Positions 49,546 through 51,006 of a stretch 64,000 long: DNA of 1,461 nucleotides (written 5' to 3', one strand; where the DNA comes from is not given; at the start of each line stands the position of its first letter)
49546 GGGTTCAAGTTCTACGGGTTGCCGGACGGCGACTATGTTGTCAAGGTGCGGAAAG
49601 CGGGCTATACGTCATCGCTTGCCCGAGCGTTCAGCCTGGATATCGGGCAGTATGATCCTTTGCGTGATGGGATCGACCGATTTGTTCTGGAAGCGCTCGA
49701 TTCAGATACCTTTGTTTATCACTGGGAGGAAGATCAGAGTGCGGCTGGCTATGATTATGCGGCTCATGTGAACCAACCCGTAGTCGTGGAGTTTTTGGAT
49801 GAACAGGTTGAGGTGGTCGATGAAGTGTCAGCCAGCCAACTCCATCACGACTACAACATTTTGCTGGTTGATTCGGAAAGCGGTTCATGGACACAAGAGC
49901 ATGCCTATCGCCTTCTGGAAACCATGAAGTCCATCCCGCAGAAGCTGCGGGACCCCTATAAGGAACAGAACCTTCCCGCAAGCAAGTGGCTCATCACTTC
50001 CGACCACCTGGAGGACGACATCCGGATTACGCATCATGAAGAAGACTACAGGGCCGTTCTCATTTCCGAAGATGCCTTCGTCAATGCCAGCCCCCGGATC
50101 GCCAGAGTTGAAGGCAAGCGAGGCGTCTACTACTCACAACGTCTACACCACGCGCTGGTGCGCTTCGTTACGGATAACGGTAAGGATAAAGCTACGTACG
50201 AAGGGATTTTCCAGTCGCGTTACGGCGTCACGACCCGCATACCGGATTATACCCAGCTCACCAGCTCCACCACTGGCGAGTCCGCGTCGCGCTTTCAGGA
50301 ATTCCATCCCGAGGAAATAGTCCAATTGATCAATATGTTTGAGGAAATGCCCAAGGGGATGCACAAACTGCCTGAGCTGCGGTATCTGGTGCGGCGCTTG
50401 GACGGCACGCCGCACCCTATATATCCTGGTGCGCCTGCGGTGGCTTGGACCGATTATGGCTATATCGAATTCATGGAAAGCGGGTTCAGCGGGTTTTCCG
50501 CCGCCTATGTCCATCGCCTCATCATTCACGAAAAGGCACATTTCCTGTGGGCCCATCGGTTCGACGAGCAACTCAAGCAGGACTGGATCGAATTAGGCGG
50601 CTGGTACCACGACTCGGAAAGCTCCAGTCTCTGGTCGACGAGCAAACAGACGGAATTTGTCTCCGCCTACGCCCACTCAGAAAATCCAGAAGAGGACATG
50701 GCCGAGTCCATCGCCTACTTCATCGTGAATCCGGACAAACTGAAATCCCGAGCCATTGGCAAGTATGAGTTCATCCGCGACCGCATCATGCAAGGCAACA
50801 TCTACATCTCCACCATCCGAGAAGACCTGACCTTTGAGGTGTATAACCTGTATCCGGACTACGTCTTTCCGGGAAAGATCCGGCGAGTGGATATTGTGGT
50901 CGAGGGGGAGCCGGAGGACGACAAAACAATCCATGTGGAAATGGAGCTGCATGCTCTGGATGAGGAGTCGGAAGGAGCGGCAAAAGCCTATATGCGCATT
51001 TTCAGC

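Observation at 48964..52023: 1,000-aa lipoprotein with Ig-like, carboxypeptidase-regulatory-like and HExxH domains, possibly laterally acquired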

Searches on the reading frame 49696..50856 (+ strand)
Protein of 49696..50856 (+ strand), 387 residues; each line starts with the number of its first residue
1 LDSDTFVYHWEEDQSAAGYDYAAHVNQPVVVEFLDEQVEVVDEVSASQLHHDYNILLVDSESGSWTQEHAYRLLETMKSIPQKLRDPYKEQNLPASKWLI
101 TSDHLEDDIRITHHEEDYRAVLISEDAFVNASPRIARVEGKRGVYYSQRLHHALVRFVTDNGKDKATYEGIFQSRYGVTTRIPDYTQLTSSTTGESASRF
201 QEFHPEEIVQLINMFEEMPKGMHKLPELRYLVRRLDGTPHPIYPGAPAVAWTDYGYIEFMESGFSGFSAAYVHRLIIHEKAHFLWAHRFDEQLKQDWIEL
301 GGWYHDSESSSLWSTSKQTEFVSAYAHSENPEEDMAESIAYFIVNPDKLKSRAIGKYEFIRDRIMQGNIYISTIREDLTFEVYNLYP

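Call 45: predict_structure(alignment_id=A3)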
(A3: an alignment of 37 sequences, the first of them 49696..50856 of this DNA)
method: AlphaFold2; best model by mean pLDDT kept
length: 387 residues; sequences in the alignment: 37
mean_pLDDT: 81.1   pTM: 0.82
mean pLDDT of the five models: 81.1, 76.1, 74.8, 74.3, 72.6
residues with pLDDT >= 90: 163; 70-90: 145; 50-70: 45; < 50: 34
segments of 3 or more residues with pLDDT < 50: 1-27, 324-329
pLDDT, mean of each block of 10 residues (from residue 1): 28 34 46 66 84 93 90 92 90 91 92 82 91 73 79 95 96 96 94 92 95 86 91 93 90 94 80 88 90 89 83 74 49 82 79 82 74 67 60
secondary structure, 60 per line:
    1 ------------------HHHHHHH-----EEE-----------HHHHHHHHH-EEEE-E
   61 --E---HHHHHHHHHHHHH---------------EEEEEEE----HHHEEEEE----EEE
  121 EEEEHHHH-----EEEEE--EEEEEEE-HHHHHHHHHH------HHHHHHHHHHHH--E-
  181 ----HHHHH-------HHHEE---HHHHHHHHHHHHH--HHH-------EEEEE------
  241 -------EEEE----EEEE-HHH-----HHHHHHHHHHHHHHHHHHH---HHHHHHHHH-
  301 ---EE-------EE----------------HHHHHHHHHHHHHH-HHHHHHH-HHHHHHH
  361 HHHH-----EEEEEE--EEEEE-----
elements in order: H19-25 E31-33 H45-53 E55-58 H67-79 E95-101 E109-113 E118-124 H125-128 E134-138 E141-147 H149-158 H165-176 H185-189 H205-217 E230-234 E248-251 E256-259 H269-287 H291-299 H331-344 H346-352 H354-364 E370-375 E378-382

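Call 49: search_protein_representatives(protein=window:49696-50856:+)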
Query: 387 residues. Proteins with E-value up to 0.001 (for the whole library): 618; up to 1e-10: 325; up to 1e-30: 225. The best 150 are listed.
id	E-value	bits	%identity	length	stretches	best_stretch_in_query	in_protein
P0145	5.5e-179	611.8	67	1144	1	3-387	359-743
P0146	2.9e-178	609.4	66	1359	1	3-387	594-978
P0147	4.3e-173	592.4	69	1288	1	1-387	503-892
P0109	7.7e-172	588.3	66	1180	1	2-387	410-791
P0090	8.9e-172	588.1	66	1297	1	4-387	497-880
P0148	3.8e-162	556.4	67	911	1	1-387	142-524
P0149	7.0e-157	539.0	62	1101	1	3-387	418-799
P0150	1.2e-156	538.2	62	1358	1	1-387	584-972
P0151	1.5e-156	537.9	62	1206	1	2-387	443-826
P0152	6.1e-154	529.4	61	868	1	1-387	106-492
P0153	5.9e-150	516.2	61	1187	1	2-387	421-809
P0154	3.5e-145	500.5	60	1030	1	3-387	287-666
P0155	5.1e-144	496.7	61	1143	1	2-387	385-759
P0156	2.3e-137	474.8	58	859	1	1-387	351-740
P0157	2.7e-137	474.6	58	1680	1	3-387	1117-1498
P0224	4.4e-95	335.6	42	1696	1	5-387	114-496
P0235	3.0e-93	329.6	42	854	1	2-387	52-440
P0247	9.5e-91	321.4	42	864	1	3-385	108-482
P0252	1.4e-89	317.5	41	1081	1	3-387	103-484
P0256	7.0e-88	311.9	41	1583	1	4-387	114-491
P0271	9.7e-80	285.1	40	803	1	2-380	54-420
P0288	1.5e-59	218.7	38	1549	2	5-307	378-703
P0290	2.1e-58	214.9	36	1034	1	3-387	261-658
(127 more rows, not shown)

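Call 52: search_protein_families(library=pfam, proteins=[P0290, P0288, P0271, P0256, P0235, P0252, P0224, P0247], max_evalue=0.01)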
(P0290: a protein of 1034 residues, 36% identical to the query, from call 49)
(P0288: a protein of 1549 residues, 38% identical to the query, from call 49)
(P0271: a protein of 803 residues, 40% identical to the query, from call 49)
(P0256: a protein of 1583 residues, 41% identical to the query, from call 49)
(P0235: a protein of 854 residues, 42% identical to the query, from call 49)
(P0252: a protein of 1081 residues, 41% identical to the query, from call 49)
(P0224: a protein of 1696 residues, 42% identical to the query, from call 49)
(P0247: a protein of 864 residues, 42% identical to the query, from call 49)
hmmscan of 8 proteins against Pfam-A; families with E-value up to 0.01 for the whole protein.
P0290 (1034 aa): 2 families
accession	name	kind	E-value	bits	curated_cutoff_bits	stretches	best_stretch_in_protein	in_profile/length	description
PF09430.16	EMC7_beta-sandw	-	3e-05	24.7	26.6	1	193-244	12-62/122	ER membrane protein complex subunit 7, beta-sandwich domain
PF13620.12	CarboxypepD_reg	-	0.00048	20.9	32.3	1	191-231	17-60/82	Carboxypeptidase regulatory-like domain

P0288 (1549 aa): 2 families
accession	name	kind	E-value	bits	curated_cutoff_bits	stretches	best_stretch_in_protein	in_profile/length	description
PF18998.6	Flg_new_2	-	0.00021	21.6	23.6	1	191-257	2-69/73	Divergent InlB B-repeat domain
PF13620.12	CarboxypepD_reg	-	0.00099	19.8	32.3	1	264-325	2-63/82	Carboxypeptidase regulatory-like domain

P0271 (803 aa): 1 family
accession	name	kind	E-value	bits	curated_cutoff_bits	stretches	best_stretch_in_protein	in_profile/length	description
PF15890.11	Peptidase_Mx1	-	0.0002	21.2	25.6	1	354-388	165-198/240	Putative zinc-binding metallo-peptidase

P0256 (1583 aa): 3 families
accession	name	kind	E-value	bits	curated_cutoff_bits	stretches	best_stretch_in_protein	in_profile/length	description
PF19081.6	Ig_7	-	4.2e-15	56.3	27.3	2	1260-1342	1-84/84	Ig-like domain CHU_C associated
PF18962.6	Por_Secre_tail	-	2.5e-06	28.1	27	1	1509-1578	3-73/75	Secretion system C-terminal sorting domain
PF15890.11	Peptidase_Mx1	-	0.00051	19.9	25.6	1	372-452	120-198/240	Putative zinc-binding metallo-peptidase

P0235 (854 aa): 1 family
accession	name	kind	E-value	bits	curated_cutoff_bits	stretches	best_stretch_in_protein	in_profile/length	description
PF15887.11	Peptidase_Mx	-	0.0017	18.2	27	1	331-404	92-172/236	Putative zinc-binding metallo-peptidase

P0252 (1081 aa): 2 families
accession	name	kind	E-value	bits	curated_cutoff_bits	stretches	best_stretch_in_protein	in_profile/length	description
PF18962.6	Por_Secre_tail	-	2.1e-07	31.6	27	1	1011-1079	1-75/75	Secretion system C-terminal sorting domain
PF15890.11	Peptidase_Mx1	-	0.00062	19.6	25.6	1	365-445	120-198/240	Putative zinc-binding metallo-peptidase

P0224 (1696 aa): 3 families
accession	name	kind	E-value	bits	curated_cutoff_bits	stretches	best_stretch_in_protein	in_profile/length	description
PF18962.6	Por_Secre_tail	-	6.6e-05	23.6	27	1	1622-1691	2-73/75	Secretion system C-terminal sorting domain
PF15887.11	Peptidase_Mx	-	0.002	18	27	1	386-461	91-173/236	Putative zinc-binding metallo-peptidase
PF15890.11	Peptidase_Mx1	-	0.0039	17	25.6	1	422-455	164-196/240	Putative zinc-binding metallo-peptidase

P0247 (864 aa): 3 families
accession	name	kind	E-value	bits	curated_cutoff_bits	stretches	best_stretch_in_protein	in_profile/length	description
PF13620.12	CarboxypepD_reg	-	0.003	18.3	32.3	0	51-94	26-70/82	Carboxypeptidase regulatory-like domain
PF15887.11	Peptidase_Mx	-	0.0048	16.8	27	0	375-474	92-198/236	Putative zinc-binding metallo-peptidase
PF15890.11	Peptidase_Mx1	-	0.0099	15.7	25.6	0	369-448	124-201/240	Putative zinc-binding metallo-peptidase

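Call 59: fold_search(model_id=the predicted structure, library=pdb)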
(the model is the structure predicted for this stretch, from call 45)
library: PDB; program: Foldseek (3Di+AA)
matches with E <= 10: 122; with E <= 0.001: 0
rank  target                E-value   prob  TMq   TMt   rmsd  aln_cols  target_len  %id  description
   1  4pkq                  7.9e-03  0.57  0.26  0.20  21.6       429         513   12  Anthrax toxin lethal factor with bound zinc (released 2014-11-12)
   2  9g0j_B                1.5e-02  0.96  0.26  0.44   6.2       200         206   19  Structure of the PRO-PRO endopeptidase (PPEP-3) from Geobacillus thermodenitrificans (released 2025-07-16)
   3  1yqy                  1.5e-02  0.63  0.25  0.20  17.6       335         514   12  Structure of B. Anthrax Lethal factor in complex with a hydroxamate inhibitor (released 2005-05-31)
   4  9g3t_B                1.6e-02  0.97  0.26  0.44   6.1       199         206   18  Structure of the PRO-PRO endopeptidase (PPEP-3) E153A Y189F from Geobacillus thermodenitrificans (released 2025-07-23)
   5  4pkt                  1.6e-02  0.41  0.24  0.20  18.8       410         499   13  Anthrax toxin lethal factor with bound small molecule inhibitor 13 (released 2014-11-12)
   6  1pwv_B                2.2e-02  0.54  0.23  0.13  16.6       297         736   13  Crystal structure of Anthrax Lethal Factor wild-type protein complexed with an optimised peptide substrate. (released 2004-02-03)
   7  1pwp_B                2.4e-02  0.57  0.24  0.14  16.3       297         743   11  Crystal Structure of the Anthrax Lethal Factor complexed with Small Molecule Inhibitor NSC 12155 (released 2004-01-13)
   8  5d1t                  3.3e-02  0.51  0.23  0.19  16.2       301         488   13  Anthrax toxin lethal factor with hydroxamic acid inhibitor (released 2015-11-11)
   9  1pwq_A                3.7e-02  0.33  0.25  0.15  21.2       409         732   11  Crystal structure of Anthrax Lethal Factor complexed with Thioacetyl-Tyr-Pro-Met-Amide, a metal-chelating peptidyl sma (released 2004-01-13)
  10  1pww_B                4.0e-02  0.44  0.23  0.14  16.5       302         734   11  Crystal structure of Anthrax Lethal Factor active site mutant protein complexed with an optimised peptide substrate in (released 2004-01-27)
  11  1pwu_B                6.7e-02  0.47  0.26  0.16  14.3       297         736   10  Crystal Structure of Anthrax Lethal Factor complexed with (3-(N-hydroxycarboxamido)-2-isobutylpropanoyl-Trp-methylamid (released 2004-02-03)
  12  1pwu_A                8.9e-02  0.18  0.24  0.14  22.6       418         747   12  Crystal Structure of Anthrax Lethal Factor complexed with (3-(N-hydroxycarboxamido)-2-isobutylpropanoyl-Trp-methylamid (released 2004-02-03)
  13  1pwp_A                9.4e-02  0.35  0.24  0.14  16.0       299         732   10  Crystal Structure of the Anthrax Lethal Factor complexed with Small Molecule Inhibitor NSC 12155 (released 2004-01-13)
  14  1pww_A                2.4e-01  0.18  0.23  0.14  17.2       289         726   11  Crystal structure of Anthrax Lethal Factor active site mutant protein complexed with an optimised peptide substrate in (released 2004-01-27)
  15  4arf_A                2.8e-01  0.14  0.17  0.17  12.7       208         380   14  CRYSTAL STRUCTURE OF THE PEPTIDASE DOMAIN OF COLLAGENASE H FROM CLOSTRIDIUM HISTOLYTICUM IN COMPLEX WITH THE PEPTIDIC  (released 2013-06-05)
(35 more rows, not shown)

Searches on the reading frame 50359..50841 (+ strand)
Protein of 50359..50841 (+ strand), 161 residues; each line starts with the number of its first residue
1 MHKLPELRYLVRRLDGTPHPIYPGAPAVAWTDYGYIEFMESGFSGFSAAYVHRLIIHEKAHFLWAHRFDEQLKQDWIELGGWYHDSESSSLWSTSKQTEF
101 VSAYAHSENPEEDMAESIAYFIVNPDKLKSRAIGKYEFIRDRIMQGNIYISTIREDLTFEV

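Call 60: search_solved_structures(query=window:50359-50841:+, max_evalue=10, show_alignments=5)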
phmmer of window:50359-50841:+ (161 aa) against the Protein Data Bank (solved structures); distinct sequences matched with E-value up to 10: 3.
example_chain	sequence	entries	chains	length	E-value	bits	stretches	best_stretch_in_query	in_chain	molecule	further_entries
9g0j_A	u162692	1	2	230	0.25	14.5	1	66-141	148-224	ATLF-like domain-containing protein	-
9g3t_A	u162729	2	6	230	0.34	14.1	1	75-141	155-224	ATLF-like domain-containing protein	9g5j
4xuo_A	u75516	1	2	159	1.7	11.8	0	69-105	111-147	Endo-1,4-beta-xylanase C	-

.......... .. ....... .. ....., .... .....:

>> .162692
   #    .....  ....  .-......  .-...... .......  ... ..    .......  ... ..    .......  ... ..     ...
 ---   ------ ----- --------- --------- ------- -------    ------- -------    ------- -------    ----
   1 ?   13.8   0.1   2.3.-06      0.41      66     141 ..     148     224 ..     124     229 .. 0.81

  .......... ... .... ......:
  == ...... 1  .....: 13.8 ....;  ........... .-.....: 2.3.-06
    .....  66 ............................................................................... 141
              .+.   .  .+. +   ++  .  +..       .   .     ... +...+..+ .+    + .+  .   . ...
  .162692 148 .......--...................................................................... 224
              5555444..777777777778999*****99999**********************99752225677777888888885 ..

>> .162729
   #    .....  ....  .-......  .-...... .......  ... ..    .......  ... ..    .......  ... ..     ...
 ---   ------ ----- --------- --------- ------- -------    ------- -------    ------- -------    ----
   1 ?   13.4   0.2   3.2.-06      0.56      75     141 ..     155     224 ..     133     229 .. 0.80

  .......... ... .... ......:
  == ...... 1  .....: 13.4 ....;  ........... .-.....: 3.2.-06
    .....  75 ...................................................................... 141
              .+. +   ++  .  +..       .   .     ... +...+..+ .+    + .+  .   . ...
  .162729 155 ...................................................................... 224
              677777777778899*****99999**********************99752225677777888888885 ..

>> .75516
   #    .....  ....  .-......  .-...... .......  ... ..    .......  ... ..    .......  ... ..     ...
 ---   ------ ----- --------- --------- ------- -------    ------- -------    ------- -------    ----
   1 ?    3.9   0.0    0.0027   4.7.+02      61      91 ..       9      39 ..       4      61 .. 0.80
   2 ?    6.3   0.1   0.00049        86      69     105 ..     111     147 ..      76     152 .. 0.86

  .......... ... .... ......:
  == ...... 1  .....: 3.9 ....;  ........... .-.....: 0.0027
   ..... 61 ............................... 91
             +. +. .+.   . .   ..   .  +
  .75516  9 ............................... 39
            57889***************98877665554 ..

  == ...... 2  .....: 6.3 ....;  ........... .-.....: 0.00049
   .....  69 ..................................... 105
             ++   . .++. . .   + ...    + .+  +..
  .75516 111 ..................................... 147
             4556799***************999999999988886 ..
